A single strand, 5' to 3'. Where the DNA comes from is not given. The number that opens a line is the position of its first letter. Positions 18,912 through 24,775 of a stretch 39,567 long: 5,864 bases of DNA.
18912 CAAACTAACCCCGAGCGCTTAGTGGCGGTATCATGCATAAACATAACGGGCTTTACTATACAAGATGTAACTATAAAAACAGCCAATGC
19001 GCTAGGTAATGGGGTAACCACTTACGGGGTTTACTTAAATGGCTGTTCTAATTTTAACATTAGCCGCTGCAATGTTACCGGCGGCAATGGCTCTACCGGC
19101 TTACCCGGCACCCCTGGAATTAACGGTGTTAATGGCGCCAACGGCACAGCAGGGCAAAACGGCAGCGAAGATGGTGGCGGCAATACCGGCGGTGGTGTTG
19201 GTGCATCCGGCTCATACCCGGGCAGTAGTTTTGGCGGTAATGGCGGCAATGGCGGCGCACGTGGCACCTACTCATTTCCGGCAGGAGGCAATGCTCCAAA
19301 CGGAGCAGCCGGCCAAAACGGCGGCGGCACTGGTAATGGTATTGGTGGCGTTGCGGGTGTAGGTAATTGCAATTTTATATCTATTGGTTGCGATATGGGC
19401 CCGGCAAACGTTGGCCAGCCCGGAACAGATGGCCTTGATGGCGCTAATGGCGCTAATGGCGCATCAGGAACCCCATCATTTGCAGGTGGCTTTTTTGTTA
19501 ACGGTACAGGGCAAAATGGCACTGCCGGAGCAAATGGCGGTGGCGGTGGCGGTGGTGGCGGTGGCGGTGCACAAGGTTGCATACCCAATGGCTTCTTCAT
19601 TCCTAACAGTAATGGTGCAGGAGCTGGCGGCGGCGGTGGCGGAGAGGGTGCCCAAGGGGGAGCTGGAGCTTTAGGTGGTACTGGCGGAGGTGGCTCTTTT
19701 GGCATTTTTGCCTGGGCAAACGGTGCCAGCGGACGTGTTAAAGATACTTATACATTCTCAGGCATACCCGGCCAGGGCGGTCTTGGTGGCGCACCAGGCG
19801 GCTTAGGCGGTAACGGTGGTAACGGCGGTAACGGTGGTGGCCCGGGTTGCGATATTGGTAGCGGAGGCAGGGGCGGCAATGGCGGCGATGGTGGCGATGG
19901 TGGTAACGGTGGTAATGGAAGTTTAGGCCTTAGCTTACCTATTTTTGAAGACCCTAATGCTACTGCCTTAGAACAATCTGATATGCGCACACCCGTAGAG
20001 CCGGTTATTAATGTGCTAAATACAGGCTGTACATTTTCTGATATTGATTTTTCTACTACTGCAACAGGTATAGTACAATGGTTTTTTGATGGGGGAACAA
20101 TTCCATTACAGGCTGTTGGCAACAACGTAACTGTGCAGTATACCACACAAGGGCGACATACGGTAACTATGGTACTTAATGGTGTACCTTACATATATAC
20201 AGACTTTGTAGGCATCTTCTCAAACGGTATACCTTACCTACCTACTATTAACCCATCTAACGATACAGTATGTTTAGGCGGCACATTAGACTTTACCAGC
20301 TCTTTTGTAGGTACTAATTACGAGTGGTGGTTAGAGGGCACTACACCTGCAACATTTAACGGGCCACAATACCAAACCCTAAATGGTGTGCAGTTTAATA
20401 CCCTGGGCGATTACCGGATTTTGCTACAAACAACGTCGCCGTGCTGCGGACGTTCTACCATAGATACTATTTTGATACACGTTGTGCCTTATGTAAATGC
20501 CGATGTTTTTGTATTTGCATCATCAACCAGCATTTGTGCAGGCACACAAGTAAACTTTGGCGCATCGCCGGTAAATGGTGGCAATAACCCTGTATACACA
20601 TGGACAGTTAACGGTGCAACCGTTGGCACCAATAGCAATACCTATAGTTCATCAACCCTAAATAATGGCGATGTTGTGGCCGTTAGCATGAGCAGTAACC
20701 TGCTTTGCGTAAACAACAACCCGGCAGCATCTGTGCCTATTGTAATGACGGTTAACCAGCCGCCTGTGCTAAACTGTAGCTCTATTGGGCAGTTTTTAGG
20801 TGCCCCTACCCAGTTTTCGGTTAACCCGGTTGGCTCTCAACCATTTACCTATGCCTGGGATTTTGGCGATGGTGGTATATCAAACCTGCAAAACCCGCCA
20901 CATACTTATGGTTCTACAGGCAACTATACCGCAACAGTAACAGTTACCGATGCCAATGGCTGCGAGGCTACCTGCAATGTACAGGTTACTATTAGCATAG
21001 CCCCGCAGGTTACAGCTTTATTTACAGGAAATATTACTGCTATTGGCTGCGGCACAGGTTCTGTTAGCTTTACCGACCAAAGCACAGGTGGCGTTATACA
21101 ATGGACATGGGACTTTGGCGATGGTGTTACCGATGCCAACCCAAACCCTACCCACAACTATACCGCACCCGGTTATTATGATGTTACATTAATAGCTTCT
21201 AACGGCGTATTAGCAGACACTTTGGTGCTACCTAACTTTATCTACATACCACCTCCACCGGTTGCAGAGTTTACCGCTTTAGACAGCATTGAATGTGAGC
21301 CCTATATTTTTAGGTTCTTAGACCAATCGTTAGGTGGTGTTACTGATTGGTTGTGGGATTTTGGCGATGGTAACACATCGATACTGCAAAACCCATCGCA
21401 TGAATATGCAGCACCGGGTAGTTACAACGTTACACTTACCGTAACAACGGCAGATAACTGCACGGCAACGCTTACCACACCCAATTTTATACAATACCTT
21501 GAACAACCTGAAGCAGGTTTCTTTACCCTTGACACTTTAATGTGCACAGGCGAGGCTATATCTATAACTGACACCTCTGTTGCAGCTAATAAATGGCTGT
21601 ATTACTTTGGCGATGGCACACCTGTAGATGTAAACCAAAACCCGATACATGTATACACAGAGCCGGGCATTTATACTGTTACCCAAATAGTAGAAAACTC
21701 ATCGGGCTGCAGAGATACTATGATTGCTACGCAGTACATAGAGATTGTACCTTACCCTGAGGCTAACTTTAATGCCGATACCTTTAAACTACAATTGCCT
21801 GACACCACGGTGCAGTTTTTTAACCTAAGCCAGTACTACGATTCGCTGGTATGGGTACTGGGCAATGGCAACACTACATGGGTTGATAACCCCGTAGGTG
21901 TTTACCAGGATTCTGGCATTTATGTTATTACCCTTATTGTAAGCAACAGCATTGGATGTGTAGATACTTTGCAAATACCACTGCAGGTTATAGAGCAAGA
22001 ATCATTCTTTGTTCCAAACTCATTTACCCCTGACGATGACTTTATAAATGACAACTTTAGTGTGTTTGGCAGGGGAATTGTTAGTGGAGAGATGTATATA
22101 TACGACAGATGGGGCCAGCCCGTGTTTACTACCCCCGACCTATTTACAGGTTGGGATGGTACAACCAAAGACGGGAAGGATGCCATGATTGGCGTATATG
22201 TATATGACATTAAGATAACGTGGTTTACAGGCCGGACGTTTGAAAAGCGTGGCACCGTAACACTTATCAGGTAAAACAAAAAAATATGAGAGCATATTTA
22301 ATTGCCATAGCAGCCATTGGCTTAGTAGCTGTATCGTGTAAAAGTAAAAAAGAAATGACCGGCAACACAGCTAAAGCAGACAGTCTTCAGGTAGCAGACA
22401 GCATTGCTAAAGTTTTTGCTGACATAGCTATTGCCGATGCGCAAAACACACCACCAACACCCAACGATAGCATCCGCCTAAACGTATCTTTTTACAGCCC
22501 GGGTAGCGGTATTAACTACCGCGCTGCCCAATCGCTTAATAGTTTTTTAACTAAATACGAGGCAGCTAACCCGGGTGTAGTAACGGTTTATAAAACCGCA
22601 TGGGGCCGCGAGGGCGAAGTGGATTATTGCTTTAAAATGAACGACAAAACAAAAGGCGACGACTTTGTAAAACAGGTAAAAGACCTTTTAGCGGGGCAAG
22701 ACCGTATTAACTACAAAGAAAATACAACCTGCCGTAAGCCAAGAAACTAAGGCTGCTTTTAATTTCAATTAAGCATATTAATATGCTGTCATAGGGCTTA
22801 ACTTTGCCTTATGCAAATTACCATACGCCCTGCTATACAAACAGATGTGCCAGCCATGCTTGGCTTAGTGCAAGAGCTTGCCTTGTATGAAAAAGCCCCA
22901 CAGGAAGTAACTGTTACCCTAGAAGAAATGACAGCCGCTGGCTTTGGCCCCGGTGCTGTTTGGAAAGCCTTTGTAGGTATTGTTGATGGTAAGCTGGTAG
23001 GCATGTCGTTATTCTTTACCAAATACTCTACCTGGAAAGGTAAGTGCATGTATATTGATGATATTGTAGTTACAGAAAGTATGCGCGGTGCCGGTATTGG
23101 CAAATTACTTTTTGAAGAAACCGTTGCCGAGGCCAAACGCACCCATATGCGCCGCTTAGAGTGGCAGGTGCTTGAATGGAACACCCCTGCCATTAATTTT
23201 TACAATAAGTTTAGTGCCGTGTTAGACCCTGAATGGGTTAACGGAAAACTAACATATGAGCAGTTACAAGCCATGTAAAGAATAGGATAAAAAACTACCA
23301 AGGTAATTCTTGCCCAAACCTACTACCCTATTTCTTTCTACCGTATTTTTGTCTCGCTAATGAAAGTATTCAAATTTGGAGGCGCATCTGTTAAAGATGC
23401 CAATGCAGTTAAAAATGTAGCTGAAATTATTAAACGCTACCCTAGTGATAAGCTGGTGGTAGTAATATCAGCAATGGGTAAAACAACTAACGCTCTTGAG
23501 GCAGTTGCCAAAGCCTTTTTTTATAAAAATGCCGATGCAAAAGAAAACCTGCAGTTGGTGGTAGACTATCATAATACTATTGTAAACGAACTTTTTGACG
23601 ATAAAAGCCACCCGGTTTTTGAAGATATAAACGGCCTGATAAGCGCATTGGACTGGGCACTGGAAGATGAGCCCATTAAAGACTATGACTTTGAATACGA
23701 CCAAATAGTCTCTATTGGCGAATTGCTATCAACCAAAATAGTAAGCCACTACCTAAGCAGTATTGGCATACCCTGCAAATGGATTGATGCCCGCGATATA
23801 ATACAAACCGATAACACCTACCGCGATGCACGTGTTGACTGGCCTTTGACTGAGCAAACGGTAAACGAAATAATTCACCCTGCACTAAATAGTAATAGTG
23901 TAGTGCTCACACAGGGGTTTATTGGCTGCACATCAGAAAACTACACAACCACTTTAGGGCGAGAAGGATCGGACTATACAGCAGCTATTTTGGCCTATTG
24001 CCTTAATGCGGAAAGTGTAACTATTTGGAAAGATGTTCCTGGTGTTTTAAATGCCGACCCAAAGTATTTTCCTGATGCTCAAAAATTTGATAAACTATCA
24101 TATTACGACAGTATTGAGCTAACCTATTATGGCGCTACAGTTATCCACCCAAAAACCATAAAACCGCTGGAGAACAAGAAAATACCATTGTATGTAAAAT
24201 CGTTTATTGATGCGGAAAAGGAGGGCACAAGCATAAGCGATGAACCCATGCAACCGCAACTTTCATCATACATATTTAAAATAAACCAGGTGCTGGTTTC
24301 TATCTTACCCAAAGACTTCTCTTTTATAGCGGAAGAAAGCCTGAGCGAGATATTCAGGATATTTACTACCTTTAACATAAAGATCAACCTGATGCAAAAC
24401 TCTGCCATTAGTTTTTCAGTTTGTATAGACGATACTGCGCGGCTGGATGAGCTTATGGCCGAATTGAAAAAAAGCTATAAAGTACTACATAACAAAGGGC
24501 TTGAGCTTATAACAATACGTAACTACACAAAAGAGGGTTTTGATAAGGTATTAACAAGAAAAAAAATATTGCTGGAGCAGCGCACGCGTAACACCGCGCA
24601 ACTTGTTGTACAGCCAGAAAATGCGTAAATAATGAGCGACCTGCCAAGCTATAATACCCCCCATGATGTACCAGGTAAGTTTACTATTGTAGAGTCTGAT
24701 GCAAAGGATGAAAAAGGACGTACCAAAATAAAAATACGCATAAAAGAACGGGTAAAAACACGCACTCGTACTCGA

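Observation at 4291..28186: Three paralogous T9SS surface proteins share a collinear beta-helix + polyglycine + CCG module that I cannot place in a characterised family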

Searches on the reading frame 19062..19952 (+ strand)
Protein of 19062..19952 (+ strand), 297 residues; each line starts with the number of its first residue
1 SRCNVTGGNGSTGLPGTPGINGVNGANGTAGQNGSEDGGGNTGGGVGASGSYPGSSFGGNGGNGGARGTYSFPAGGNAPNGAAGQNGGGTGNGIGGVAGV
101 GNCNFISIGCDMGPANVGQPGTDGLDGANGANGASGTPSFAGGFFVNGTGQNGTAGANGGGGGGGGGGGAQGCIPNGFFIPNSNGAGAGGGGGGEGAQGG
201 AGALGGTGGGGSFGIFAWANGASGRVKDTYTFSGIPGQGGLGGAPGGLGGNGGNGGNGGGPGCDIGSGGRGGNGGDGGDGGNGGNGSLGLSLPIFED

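Call 54: predict_structure(alignment_id=A2)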
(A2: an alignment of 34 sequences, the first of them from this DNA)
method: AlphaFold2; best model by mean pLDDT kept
length: 297 residues; sequences in the alignment: 34
mean_pLDDT: 87.8   pTM: 0.80
mean pLDDT of the five models: 87.8, 87.5, 87.4, 86.7, 82.9
residues with pLDDT >= 90: 176; 70-90: 83; 50-70: 38; < 50: 0
segments of 3 or more residues with pLDDT < 50: none
pLDDT, mean of each block of 10 residues (from residue 1): 84 97 98 80 90 94 88 77 94 89 67 74 97 95 88 98 95 69 80 98 97 76 75 92 96 95 81 98 96 75
secondary structure, 60 per line:
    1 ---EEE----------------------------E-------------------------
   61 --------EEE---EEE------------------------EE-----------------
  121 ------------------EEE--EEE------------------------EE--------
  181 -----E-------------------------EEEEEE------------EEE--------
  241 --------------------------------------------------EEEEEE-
elements in order: E4-6 E69-71 E75-77 E139-141 E144-146 E212-217 E230-232 E291-296

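Call 56: fold_search(model_id=the predicted structure, library=pdb)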
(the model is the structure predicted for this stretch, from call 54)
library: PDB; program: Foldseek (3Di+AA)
matches with E <= 10: 1; with E <= 0.001: 0
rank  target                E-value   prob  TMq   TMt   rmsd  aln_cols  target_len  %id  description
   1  1lnz_A                8.7e+00  0.05  0.10  0.09   2.6        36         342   19  Structure of the Obg GTP-binding protein (released 2002-09-16)

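Call 62: fold_search(model_id=the predicted structure, library=viral)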
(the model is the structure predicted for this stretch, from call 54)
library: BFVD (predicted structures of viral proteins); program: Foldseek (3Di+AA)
matches with E <= 10: 75; with E <= 0.001: 0
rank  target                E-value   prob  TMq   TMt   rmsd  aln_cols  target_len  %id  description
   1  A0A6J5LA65            5.4e-03  0.69  0.24  0.15  51.6       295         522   24  Collagen triple helix repeat [uncultured Caudovirales phage]
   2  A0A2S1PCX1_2          1.6e-02  0.08  0.10  0.05  30.0       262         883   22  Minor tail protein [Mycobacterium phage TChen]
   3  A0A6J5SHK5            1.8e-02  0.12  0.13  0.07  22.1       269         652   21  Concanavalin A-like lectin/glucanases superfamily [uncultured Caudovirales phage]
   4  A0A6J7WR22            1.1e-01  0.04  0.12  0.09  26.7       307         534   22  Glycine-rich domain-containing protein [uncultured Caudovirales phage]
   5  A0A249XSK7            1.1e-01  0.03  0.11  0.08  34.1       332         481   18  Minor tail protein [Mycobacterium phage Phabba]
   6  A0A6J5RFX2            1.3e-01  0.02  0.10  0.05  29.0       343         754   21  Collagen triple helix repeat [uncultured Caudovirales phage]
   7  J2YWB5                2.0e-01  0.03  0.12  0.05  32.0       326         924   22  (no name in the UniProt tables at hand)
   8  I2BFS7                2.8e-01  0.03  0.11  0.11  48.6       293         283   16  Collagen-like protein [European catfish virus]
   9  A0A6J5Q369            2.9e-01  0.03  0.11  0.05  22.8       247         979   22  Glycine-rich domain-containing protein [uncultured Caudovirales phage]
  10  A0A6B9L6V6            3.1e-01  0.06  0.19  0.09  25.3       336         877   18  Minor tail protein [Mycobacterium phage Onyinye]
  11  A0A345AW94            3.1e-01  0.04  0.14  0.11  22.1       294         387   18  Glycine-rich domain-containing protein [Cyanophage S-TIM4]
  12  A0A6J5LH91            3.3e-01  0.04  0.14  0.14  23.3       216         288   22  Glycine-rich domain-containing protein [uncultured Caudovirales phage]
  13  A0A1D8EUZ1            3.3e-01  0.02  0.11  0.06  27.9       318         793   21  Minor tail protein [Mycobacterium phage Nazo]
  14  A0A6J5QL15            3.5e-01  0.03  0.13  0.11  28.8       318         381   22  Glycine-rich domain-containing protein [uncultured Caudovirales phage]
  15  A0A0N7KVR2            3.5e-01  0.02  0.11  0.11  35.3       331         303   20  (no name in the UniProt tables at hand)
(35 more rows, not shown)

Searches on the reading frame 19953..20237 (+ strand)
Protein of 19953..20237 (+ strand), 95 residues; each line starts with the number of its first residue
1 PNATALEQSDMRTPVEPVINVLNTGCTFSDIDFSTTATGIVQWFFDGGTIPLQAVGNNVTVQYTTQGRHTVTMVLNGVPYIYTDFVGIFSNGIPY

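Call 73: search_protein_families(library=pfam, proteins=[window:19953-20237:+], max_evalue=1)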
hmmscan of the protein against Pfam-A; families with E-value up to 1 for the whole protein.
seq(95 aa): 5 families
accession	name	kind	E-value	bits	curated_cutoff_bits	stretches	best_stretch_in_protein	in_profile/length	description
PF00801.26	PKD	-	0.00093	19.6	23.5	1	23-75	14-65/80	PKD domain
PF18911.6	PKD_4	-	0.0023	18.4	27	1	31-74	27-67/85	PKD domain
PF06832.18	BiPBP_C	-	0.016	15.5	26.8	1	38-74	43-79/90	Penicillin-Binding Protein C-terminus Family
PF16640.11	Big_3_5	-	0.043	14.8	35.5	1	35-77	26-71/88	Bacterial Ig-like domain (group 3)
PF02337.22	Gag_p10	-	0.25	11.7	23.9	1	33-71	28-69/85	Retroviral GAG p10 protein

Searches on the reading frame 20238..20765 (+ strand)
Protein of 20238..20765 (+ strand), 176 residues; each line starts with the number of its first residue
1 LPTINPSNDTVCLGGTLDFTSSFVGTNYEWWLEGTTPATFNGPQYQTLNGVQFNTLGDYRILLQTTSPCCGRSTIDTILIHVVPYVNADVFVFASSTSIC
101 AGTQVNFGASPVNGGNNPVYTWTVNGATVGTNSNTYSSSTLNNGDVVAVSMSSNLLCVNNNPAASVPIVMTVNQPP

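Call 73: search_protein_families(library=pfam, proteins=[window:20238-20765:+], max_evalue=1)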
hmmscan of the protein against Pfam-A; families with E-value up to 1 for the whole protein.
seq(176 aa): 5 families
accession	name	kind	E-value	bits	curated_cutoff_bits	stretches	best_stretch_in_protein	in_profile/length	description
PF19081.6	Ig_7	-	0.00021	22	27.3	2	2-64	4-65/84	Ig-like domain CHU_C associated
PF13927.12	Ig_3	-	0.0036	18.2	30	1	96-142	10-60/78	Immunoglobulin domain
PF18914.6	DUF5666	-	0.0046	17.6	27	1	121-152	11-47/60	Domain of unknown function (DUF5666)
PF03057.20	DUF236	-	0.025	14.8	25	1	43-53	15-25/31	DUF236 repeat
PF16820.11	PKD_3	-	0.026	14.8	26.3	1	112-140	27-56/68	PKD-like domain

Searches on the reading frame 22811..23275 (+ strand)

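Call 13: search_protein_families(library=pfam, proteins=[window:22811-23275:+], max_evalue=0.001)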
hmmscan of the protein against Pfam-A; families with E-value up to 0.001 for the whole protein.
window:22811-23275:+ (155 aa): 4 families
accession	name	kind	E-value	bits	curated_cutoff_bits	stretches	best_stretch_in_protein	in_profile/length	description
PF00583.31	Acetyltransf_1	-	3.2e-16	60.1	20.7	1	52-134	34-114/116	Acetyltransferase (GNAT) family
PF13508.13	Acetyltransf_7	-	7.2e-09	36.3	27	1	54-134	6-80/84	Acetyltransferase (GNAT) domain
PF14542.12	Acetyltransf_CG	-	5.5e-05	23.7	30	1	69-113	14-58/80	GCN5-related N-acetyl-transferase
PF13673.13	Acetyltransf_10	-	0.00015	22.1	23.6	1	58-134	38-105/128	Acetyltransferase (GNAT) domain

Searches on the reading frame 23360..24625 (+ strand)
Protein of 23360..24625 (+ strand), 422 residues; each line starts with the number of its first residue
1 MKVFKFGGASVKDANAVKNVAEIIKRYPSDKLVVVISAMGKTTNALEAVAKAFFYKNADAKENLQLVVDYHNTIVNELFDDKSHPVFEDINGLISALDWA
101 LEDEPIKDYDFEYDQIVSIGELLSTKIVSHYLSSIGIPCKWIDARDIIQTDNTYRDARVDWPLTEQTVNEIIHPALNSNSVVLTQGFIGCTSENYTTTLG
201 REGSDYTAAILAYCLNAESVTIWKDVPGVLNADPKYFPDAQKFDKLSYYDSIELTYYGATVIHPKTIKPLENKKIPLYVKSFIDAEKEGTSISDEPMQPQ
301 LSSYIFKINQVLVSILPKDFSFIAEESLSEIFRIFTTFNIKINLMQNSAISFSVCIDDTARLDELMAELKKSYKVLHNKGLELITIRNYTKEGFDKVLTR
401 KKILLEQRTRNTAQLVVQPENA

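Call 13: search_protein_families(library=pfam, proteins=[window:23360-24625:+], max_evalue=0.001)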
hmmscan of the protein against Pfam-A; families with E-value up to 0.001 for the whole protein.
window:23360-24625:+ (422 aa): 1 family
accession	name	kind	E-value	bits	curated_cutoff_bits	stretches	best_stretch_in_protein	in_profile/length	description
PF00696.33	AA_kinase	-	1.1e-48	166.4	24.9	1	2-281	3-234/234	Amino acid kinase family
